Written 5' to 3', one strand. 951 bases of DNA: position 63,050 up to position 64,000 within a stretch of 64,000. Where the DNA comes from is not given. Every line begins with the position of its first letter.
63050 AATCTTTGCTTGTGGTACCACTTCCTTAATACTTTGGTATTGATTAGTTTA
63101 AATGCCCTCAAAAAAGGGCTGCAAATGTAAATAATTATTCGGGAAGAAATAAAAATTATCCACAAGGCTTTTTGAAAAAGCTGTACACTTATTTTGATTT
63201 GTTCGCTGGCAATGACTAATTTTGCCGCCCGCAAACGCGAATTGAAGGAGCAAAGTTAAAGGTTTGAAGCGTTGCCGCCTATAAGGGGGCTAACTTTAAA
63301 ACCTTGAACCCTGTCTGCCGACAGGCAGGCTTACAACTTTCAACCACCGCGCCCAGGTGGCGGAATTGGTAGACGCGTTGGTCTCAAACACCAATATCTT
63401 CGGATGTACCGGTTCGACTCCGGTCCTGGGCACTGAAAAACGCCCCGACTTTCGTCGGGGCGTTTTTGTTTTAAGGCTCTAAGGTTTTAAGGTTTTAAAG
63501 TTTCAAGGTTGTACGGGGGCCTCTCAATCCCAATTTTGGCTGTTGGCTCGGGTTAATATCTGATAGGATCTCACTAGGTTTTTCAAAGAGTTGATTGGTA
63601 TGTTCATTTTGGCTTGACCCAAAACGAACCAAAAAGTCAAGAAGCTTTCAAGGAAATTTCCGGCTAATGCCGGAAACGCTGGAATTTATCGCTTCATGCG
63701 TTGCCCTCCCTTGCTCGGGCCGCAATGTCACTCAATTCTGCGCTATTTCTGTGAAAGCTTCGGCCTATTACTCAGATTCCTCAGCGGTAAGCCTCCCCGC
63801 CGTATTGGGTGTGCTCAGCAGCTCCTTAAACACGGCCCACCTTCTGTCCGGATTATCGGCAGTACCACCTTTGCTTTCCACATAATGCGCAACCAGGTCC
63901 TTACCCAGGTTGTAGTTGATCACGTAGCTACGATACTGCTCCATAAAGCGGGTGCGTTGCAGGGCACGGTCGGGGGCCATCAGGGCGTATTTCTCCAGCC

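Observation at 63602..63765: Approximately 160-nt structured element ending in an H-type pseudoknot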

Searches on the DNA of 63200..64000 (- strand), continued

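Call 65: get_annotated_region(hit=H1, flank=2500)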
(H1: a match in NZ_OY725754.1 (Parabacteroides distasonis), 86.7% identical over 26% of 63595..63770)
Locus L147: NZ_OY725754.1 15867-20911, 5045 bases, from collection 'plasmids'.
description: Parabacteroides distasonis strain Parabacteroides distasonis TSDC17.2-1.1 plasmid 9, complete sequence
organism: Parabacteroides distasonis (NCBI taxid 823)
taxonomy: Bacteria; Bacteroidota; Bacteroidia; Bacteroidales; Tannerellaceae; Parabacteroides; Parabacteroides distasonis
host: -; source: -; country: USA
typing (MOB-suite, as given by PLSDB): non-mobilizable
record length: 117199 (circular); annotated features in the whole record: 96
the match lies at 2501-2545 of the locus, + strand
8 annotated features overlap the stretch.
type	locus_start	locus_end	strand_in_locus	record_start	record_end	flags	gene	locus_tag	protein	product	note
CDS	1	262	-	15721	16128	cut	-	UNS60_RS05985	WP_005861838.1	phage holin family protein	-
CDS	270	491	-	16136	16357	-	-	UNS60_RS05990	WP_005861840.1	YtxH domain-containing protein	-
CDS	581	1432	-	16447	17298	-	prmA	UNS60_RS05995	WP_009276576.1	50S ribosomal protein L11 methyltransferase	GO:0006479 - protein methylation [Evidence IEA]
CDS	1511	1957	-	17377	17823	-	-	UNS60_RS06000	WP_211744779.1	N-acetylmuramoyl-L-alanine amidase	GO:0009253 - peptidoglycan catabolic process [Evidence IEA]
CDS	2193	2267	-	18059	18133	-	-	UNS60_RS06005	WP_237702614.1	smalltalk protein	-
CDS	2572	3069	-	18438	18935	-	-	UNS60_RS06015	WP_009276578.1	HU family DNA-binding protein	-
CDS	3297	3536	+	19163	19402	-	-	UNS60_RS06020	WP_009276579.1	DUF4248 domain-containing protein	-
CDS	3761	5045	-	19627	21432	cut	-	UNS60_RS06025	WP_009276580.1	DUF3987 domain-containing protein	-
